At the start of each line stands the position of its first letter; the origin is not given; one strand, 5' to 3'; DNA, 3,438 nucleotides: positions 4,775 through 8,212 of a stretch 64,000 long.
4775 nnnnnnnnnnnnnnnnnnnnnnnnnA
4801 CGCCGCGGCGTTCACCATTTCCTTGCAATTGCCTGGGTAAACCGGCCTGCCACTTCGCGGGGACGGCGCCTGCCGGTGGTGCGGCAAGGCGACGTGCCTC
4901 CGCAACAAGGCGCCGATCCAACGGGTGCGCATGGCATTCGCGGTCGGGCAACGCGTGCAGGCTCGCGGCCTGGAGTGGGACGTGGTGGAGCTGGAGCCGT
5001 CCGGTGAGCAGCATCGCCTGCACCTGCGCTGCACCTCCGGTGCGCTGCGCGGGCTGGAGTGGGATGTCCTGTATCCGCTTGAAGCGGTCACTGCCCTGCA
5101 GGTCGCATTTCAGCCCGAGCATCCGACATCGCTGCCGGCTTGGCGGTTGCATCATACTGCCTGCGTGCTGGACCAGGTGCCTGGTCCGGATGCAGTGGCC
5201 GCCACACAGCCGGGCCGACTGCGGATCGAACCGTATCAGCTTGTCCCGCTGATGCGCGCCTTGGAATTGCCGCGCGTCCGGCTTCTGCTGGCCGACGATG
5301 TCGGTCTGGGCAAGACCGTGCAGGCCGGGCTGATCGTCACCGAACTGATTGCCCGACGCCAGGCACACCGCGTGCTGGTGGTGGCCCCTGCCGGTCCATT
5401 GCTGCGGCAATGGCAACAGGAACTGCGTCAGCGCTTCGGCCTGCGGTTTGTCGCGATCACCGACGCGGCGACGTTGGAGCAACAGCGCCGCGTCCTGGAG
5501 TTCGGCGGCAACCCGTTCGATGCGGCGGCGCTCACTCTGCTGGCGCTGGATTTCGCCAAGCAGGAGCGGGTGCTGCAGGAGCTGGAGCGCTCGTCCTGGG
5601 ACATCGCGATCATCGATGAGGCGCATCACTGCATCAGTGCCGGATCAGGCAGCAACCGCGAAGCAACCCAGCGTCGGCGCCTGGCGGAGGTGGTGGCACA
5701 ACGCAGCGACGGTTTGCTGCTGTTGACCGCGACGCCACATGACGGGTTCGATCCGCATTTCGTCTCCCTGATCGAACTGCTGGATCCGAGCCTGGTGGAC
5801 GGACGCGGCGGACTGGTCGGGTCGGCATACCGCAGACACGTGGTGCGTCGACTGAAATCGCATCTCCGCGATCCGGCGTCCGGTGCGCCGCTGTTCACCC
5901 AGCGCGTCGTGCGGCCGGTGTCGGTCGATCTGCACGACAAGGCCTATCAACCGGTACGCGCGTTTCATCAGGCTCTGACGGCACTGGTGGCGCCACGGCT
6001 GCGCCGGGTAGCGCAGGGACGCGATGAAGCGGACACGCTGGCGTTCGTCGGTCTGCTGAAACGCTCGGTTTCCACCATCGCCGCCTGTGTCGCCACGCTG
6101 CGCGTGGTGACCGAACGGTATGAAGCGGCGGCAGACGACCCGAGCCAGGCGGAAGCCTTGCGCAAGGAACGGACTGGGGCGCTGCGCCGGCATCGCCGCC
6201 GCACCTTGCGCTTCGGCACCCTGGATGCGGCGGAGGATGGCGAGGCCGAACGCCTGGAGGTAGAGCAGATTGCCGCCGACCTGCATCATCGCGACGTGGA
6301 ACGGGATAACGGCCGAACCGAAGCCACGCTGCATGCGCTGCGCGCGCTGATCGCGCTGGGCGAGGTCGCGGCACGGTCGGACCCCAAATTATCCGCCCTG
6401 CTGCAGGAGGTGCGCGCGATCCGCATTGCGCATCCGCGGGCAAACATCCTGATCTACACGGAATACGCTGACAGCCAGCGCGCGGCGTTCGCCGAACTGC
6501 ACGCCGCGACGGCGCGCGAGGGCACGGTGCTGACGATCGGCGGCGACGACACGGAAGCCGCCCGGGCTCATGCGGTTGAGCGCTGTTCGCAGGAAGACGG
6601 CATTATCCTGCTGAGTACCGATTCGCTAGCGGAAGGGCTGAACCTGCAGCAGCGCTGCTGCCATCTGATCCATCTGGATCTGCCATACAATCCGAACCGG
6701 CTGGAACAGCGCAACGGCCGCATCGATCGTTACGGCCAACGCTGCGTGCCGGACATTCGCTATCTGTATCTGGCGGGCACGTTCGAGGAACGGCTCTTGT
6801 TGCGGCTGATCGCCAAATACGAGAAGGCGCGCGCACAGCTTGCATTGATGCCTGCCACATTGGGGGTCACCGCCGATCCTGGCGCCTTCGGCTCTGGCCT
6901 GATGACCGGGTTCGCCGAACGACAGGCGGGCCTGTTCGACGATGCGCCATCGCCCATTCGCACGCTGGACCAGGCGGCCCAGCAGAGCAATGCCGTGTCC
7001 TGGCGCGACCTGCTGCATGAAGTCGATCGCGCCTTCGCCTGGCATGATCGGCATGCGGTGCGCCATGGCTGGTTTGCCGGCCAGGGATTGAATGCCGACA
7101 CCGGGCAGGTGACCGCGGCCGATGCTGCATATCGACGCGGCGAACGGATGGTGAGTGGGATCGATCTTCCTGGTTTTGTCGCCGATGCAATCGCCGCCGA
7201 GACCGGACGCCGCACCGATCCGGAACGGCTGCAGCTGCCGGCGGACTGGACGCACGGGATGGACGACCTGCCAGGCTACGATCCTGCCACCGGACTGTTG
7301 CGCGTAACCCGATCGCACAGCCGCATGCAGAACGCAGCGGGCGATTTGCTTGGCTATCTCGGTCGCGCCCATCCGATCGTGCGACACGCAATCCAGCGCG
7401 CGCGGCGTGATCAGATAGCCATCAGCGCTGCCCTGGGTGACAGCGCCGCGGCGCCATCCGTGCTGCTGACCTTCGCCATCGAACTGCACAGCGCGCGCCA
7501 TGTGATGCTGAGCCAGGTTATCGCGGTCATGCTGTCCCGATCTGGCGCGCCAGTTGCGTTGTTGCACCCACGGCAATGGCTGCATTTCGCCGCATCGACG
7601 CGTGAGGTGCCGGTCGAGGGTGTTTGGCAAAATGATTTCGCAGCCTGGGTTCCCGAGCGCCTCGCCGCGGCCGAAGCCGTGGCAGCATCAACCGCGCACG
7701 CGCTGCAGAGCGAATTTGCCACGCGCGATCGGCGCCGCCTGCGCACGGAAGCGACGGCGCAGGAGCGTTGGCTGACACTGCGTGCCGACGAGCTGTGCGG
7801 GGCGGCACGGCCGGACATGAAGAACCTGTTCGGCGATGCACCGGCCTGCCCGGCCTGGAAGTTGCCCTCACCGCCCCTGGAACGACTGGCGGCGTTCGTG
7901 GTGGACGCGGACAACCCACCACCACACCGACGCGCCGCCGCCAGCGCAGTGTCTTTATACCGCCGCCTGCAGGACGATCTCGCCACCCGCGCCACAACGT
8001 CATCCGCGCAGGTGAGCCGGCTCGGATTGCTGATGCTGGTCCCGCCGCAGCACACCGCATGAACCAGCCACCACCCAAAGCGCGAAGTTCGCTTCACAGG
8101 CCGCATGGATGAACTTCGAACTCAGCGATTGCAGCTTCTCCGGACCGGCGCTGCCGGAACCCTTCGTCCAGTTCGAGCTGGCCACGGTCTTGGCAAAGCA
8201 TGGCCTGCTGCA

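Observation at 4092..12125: LRR protein + SNF2 helicase + PglX/DrmMI-like methyltransferase: a three-gene module that fits no complete known defence system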

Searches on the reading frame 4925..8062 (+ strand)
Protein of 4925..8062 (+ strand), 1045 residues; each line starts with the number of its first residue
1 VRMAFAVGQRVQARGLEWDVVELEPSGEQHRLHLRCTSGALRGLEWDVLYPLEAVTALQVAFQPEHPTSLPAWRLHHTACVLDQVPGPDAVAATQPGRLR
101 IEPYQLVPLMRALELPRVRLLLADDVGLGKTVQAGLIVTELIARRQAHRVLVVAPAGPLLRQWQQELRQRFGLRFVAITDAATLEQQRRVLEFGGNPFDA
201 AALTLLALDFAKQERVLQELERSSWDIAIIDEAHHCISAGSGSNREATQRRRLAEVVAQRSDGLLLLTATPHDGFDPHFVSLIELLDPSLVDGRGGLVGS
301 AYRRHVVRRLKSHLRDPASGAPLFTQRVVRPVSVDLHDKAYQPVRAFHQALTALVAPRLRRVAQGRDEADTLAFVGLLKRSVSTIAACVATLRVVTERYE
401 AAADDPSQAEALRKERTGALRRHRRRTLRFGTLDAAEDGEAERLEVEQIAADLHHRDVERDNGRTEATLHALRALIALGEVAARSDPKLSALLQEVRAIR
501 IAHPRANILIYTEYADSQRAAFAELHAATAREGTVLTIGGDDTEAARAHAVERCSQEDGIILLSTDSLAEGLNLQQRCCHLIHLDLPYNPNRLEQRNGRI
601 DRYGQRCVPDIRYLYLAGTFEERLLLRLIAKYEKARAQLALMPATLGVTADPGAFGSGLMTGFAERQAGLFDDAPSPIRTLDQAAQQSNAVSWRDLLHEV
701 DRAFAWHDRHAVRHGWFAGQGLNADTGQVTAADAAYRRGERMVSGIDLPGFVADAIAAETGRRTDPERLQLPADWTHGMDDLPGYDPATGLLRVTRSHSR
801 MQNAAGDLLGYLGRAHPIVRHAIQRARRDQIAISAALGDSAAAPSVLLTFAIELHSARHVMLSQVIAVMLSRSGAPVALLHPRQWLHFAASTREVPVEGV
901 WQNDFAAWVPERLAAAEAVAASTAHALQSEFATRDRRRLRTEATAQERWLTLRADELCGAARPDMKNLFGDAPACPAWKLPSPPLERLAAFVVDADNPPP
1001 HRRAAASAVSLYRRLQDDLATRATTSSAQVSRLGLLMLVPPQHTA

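Call 3: search_protein_families(library=pfam, proteins=[window:4925-8062:+], max_evalue=0.01)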
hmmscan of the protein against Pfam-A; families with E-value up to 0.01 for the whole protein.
window:4925-8062:+ (1045 aa): 4 families
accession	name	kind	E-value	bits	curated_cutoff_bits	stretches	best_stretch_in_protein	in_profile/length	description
PF00271.37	Helicase_C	-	3.9e-13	50.1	23.5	1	491-604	5-110/110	Helicase conserved C-terminal domain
PF00176.29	SNF2-rel_dom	-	3.3e-11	43.3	24.9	1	117-290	17-182/290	SNF2-related domain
PF04851.21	ResIII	-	3.6e-11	43.7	22.5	1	118-272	24-163/164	Type III restriction enzyme, res subunit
PF00270.35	DEAD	-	1.9e-10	41.2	26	1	120-272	17-161/167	DEAD/DEAH box helicase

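Call 4: search_protein_families(library=padloc, proteins=[window:4925-8062:+], max_evalue=0.01)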
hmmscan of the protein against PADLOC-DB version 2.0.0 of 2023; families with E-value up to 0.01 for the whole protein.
window:4925-8062:+ (1045 aa): 45 families (the best 25 are shown)
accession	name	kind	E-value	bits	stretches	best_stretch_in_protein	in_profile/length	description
PDLC02621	DrmD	-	7e-108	360.2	1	99-640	120-668/1040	DrmD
PDLC02572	DrmA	-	2.4e-76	255.5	1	99-639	117-664/1043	DrmA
PDLC02504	BrxHI|BrxHII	-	9.8e-70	233.6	1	96-651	105-629/971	BrxHII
PDLC02632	DrmD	-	1.7e-64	216.4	1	99-606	122-627/662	DrmD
PDLC00659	HmaA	-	9.4e-63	210.5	1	116-639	119-646/1176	SNF2 helicase / DEAD-box helicase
PDLC02633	DrmD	-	3.5e-62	208.5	1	99-607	124-632/839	DrmD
PDLC02500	BrxHI|BrxHII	-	2.3e-57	193.2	1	103-614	93-585/933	BrxHI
PDLC02620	DrmD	-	1.2e-47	160.5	1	111-639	111-613/1060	DrmD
PDLC02853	DpdE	-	1e-46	157.4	1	1-618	1-612/985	DpdE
PDLC02624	DrmD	-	1.1e-41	141.1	1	138-606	2-468/652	DrmD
PDLC02622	DrmD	-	2.9e-40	136.4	1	99-360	121-384/422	DrmD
PDLC02840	DpdE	-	1e-39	134.6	3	99-174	158-238/1091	DpdE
PDLC02843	DpdE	-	2e-39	133.3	2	99-290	157-316/1091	DpdE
PDLC02623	DrmD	-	1.6e-37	126.8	2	102-187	103-186/1040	DrmD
PDLC02634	DrmD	-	2.1e-36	123.1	1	98-617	89-597/900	DrmD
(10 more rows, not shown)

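Call 5: search_protein_families(library=ncbifam, proteins=[window:4925-8062:+], max_evalue=0.01)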
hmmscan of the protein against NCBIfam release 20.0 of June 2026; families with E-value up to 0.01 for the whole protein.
window:4925-8062:+ (1045 aa): 15 families
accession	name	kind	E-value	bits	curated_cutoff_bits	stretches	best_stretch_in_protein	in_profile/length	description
NF038317.1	DISARM_DrmD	equivalog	2.6e-112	377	610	1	6-640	3-651/1021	DISARM system SNF2-like helicase DrmD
NF041062.1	DpdE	equivalog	5e-52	177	500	2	98-290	151-316/1048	protein DpdE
NF003426.0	PRK04914.1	equivalog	6.9e-47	160.2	576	2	117-289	170-334/959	RNA polymerase-associated protein RapA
NF042964.1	phospholipD_antiphage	equivalog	2e-42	145.6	1100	2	302-646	526-833/895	phospholipase D-like domain-containing anti-phage protein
NF038318.1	DISARM_DrmD_b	equivalog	7.1e-33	113.7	950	2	102-288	31-207/868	DISARM system SNF2-like helicase DrmD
NF041790.1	anti-phage_ZorD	equivalog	1.6e-14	52.9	1500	2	485-606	903-1027/1035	type I Zorya anti-phage system protein ZorD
NF058637.1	helic_SCO1167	equivalog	5.9e-13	47.8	1200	2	483-640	760-911/932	SCO1167/SCO6262 family helicase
NF010337.0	PRK13766.1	equivalog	6.1e-08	31.2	610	1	125-236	38-144/781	Hef nuclease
TIGR04095.1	dnd_restrict_1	equivalog_domain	2.7e-06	26.7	600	1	96-276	4-173/451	DNA phosphorothioation system restriction enzyme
NF053675.1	pilus_reg_Snf2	equivalog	4.9e-06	24.9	1100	1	121-169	607-652/1029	pilus expression-regulating Snf2 family helicase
NF053631.1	RNA_helic_CshA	equivalog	3e-05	23.1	646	1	529-608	258-336/434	degradosome RNA helicase CshA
NF008394.0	PRK11192.1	equivalog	8.2e-05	21.6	507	1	524-606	262-344/441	ATP-dependent RNA helicase SrmB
NF053711.1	RNA_heli_RhlE1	exception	0.00017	20.5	750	1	524-605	259-340/434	RNA helicase RhlE1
TIGR01389.1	recQ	equivalog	0.0018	16.8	640.2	0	151-274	57-175/591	DNA helicase RecQ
NF046051.1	restrict_EcoAI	equivalog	0.0032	15.9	550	1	117-272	177-314/768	EcoAI/FtnUII family type I restriction enzme subunit R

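Call 57: search_solved_structures(query=window:4925-8062:+, max_evalue=0.01)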
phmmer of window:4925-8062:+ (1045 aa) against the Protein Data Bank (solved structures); distinct sequences matched with E-value up to 0.01: 66 (the best 60 are shown).
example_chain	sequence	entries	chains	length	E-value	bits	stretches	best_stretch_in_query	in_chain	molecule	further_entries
4s20_K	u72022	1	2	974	2.2e-36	128.6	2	117-289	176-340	RNA polymerase-associated protein RapA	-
6bog_A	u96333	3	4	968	2.2e-36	128.6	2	117-289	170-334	RNA polymerase-associated protein RapA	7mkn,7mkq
7m8e_F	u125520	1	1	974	2.3e-36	128.6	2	117-289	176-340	RNA polymerase-associated protein RapA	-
8t0l_F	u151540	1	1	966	1e-35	126.4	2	117-289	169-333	RNA polymerase-associated protein RapA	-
8so8_A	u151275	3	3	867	2.8e-35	124.9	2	117-289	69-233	RNA polymerase-associated protein RapA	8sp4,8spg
8qy7_A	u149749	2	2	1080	3.1e-08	35.4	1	485-613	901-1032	DEAD/DEAH box helicase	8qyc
9ge5_G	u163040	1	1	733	1.5e-07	33.2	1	118-292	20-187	Chromatin-remodeling ATPase INO80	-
6gej_M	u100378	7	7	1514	2.1e-07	32.7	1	97-294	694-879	Helicase SWR1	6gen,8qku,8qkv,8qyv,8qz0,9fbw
9b1d_A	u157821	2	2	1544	2.1e-07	32.7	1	97-294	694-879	Helicase SWR1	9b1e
6hts_G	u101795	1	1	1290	3.9e-07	31.8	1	117-292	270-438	Chromatin-remodeling ATPase INO80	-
6fhs_G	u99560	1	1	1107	6.1e-07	31.1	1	100-292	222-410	Ino80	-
7zi4_G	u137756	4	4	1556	6.3e-07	31.1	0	117-292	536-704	Chromatin-remodeling ATPase INO80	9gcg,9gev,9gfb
8oo7_G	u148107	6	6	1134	6.5e-07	31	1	100-292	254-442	Chromatin-remodeling ATPase Ino80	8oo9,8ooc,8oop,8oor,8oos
8atf_G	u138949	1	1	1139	6.6e-07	31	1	100-292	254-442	Ino80 ATPase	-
6fml_G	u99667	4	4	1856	2e-06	29.4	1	100-292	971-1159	Ino80 | Ino80 ATPase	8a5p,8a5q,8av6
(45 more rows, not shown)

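Call 59: find_homologous_proteins(query=window:4925-8062:+, max_evalue=1e-20)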
Query window:4925-8062:+ (1045 aa): 3790 proteins with E <= 1e-20 among 8000 candidates; the best 120 are listed.
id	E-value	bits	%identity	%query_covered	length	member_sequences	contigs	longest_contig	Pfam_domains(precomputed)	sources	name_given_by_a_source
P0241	0.0e+0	2310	100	100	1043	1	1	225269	PF00270.36,PF00176.30,PF00271.38,PF04851.22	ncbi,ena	-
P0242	0.0e+0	1406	66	97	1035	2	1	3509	PF00270.36,PF00176.30,PF00271.38,PF04851.22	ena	-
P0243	0.0e+0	1404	65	99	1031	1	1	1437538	PF00270.36,PF00176.30,PF00271.38,PF04851.22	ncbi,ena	-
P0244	0.0e+0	1391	66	99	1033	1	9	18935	PF00270.36,PF00176.30,PF00271.38,PF04851.22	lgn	-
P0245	0.0e+0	1349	61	99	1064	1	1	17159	PF00270.36,PF00176.30,PF00271.38,PF04851.22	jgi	jgi:hypothetical protein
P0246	0.0e+0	1335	61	99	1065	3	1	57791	PF00270.36,PF00176.30,PF00271.38,PF04851.22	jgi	jgi:hypothetical protein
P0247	0.0e+0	1330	61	99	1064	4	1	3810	PF00270.36,PF00176.30,PF00271.38,PF04851.22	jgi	jgi:superfamily II DNA or RNA helicase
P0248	0.0e+0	1328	60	99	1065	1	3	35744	PF00270.36,PF00176.30,PF00271.38,PF04851.22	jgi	-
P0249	0.0e+0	1312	60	99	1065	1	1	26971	PF00270.36,PF00176.30,PF00271.38,PF04851.22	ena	-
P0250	0.0e+0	1311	60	99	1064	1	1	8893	PF00270.36,PF00176.30,PF00271.38,PF04851.22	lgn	-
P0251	0.0e+0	1310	60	99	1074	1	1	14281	PF00270.36,PF00176.30,PF00271.38,PF04851.22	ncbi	-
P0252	0.0e+0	1310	61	99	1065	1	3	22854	PF00270.36,PF00176.30,PF00271.38,PF04851.22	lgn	-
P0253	0.0e+0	1307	60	100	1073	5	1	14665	PF00270.36,PF00176.30,PF00271.38,PF04851.22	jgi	-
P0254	0.0e+0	1304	60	99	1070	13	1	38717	PF00270.36,PF00176.30,PF00271.38,PF04851.22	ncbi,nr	ncbi:MAG TPA: helicase-related protein [Acetobacteraceae bacterium]|nr:helicase-related protein [Ace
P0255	0.0e+0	1302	59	99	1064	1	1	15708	PF00270.36,PF00176.30,PF00271.38,PF04851.22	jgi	jgi:ERCC4-related helicase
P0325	0.0e+0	1164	56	99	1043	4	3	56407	PF00270.36,PF00176.30,PF00271.38,PF04851.22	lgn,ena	-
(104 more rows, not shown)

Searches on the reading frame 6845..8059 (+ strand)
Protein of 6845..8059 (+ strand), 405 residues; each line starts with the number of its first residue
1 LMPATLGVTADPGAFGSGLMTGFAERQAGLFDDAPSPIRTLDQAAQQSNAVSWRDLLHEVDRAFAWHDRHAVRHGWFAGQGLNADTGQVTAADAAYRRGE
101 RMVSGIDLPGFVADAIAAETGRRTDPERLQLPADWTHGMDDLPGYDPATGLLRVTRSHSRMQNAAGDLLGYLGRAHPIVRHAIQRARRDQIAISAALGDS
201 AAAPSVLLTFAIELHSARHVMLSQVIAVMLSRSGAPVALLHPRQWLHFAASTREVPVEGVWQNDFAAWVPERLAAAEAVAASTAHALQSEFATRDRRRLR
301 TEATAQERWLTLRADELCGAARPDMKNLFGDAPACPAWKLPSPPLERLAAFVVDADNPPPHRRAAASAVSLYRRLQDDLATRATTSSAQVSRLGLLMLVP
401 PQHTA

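Call 67: predict_structure(alignment_id=A3)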
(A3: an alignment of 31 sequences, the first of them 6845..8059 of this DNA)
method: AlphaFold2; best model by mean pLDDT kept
length: 405 residues; sequences in the alignment: 31
mean_pLDDT: 80.3   pTM: 0.58
mean pLDDT of the five models: 80.3, 79.4, 77.4, 77.2, 75.7
residues with pLDDT >= 90: 235; 70-90: 59; 50-70: 32; < 50: 79
segments of 3 or more residues with pLDDT < 50: 1-31, 34-50, 52-54, 57-61, 63-84
pLDDT, mean of each block of 10 residues (from residue 1): 32 43 48 45 46 49 39 35 55 62 71 90 94 90 94 93 94 87 76 89 92 89 95 96 92 93 95 97 97 96 98 97 86 88 97 98 98 96 91 94 78
secondary structure, 60 per line:
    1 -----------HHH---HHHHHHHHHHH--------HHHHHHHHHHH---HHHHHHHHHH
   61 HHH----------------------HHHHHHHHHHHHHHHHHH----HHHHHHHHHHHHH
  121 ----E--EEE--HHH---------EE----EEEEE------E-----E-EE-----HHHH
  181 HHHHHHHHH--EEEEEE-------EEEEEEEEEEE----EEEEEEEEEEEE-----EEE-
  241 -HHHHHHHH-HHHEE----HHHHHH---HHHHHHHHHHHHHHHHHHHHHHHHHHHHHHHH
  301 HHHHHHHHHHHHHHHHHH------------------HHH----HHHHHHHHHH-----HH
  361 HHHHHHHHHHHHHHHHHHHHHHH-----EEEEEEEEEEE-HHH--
elements in order: H18-28 H37-47 H51-63 H86-103 H108-120 E128-130 E151-155 H177-189 E192-197 E205-215 E220-231 E237-239 H242-249 H260-265 H269-318 H344-353 H359-383 E389-399

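Call 70: fold_search(model_id=the predicted structure, library=pdb)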
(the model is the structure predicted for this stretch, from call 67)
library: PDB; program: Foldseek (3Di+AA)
matches with E <= 10: 197; with E <= 0.001: 0
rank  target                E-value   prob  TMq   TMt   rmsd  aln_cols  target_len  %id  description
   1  6bog_A                1.1e-03  0.96  0.22  0.13  11.8       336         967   12  Crystal structure of RapA, a Swi2/Snf2 protein that recycles RNA polymerase during transcription (released 2017-12-13)
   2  8spg                  1.1e-03  0.98  0.20  0.12  10.8       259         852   12  Crystal structure of N-terminally truncated Escherichia coli RapA in complex with MgADP (released 2024-07-03)
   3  8so8                  2.4e-03  0.94  0.22  0.13   9.9       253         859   11  Crystal structure of an N-terminally truncated variant of Escherichia coli RapA (released 2024-07-03)
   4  8t0l_F                4.6e-03  0.87  0.24  0.13  11.7       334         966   15  E. coli Sw2/Snf2 ATPase RapA bound to both ADP-AlF3 and reconstituted E. coli RNA polymerase post-termination complex  (released 2025-04-02)
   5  5n77_E                2.9e-01  0.07  0.10  0.15  25.8       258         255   14  Crystal structure of the cytosolic domain of the CorA magnesium channel from Escherichia coli in complex with magnesiu (released 2017-07-12)
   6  5n77_A                3.1e-01  0.07  0.10  0.15  25.7       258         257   14  Crystal structure of the cytosolic domain of the CorA magnesium channel from Escherichia coli in complex with magnesiu (released 2017-07-12)
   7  8tmb_B                4.7e-01  0.11  0.14  0.16  24.0       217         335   10  Cryo-EM structure of CorA in complex with conformation-specific synthetic antibody C12 and 20 mM MgCl2, State MG20-1 (released 2025-02-12)
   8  5n77_C                4.7e-01  0.08  0.13  0.19  26.5       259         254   13  Crystal structure of the cytosolic domain of the CorA magnesium channel from Escherichia coli in complex with magnesiu (released 2017-07-12)
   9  2iub_G                7.1e-01  0.09  0.14  0.16  23.6       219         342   11  Crystal structure of a divalent metal ion transporter CorA at 2.9 A resolution. (released 2006-08-03)
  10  8zah_A                8.0e-01  0.11  0.11  0.16  25.1       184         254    8  Crystal structure of the channel protein CorA from Campylobacter jejuni (released 2024-06-19)
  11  8zak_A                1.2e+00  0.08  0.11  0.16  25.2       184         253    8  Crystal structure of the channel protein CorA from Campylobacter jejuni in complex with Ni2+ (released 2024-06-19)
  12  8zak_B                1.2e+00  0.06  0.10  0.15  24.8       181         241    8  Crystal structure of the channel protein CorA from Campylobacter jejuni in complex with Ni2+ (released 2024-06-19)
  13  5w1v_F                1.2e+00  0.06  0.09  0.12   9.8        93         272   18  Structure of the HLA-E-VMAPRTLIL/GF4 TCR complex (released 2017-10-04)
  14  3rqe_C                1.4e+00  0.09  0.09  0.16  16.7       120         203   14  Cerebral cavernous malformation 3 (CCM3) in complex with paxillin LD1 (released 2011-06-01)
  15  7oxj_A                1.4e+00  0.08  0.05  0.13   6.9        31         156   13  ttSlyD with M8A pseudo-wild-type S2 peptide (released 2022-03-16)
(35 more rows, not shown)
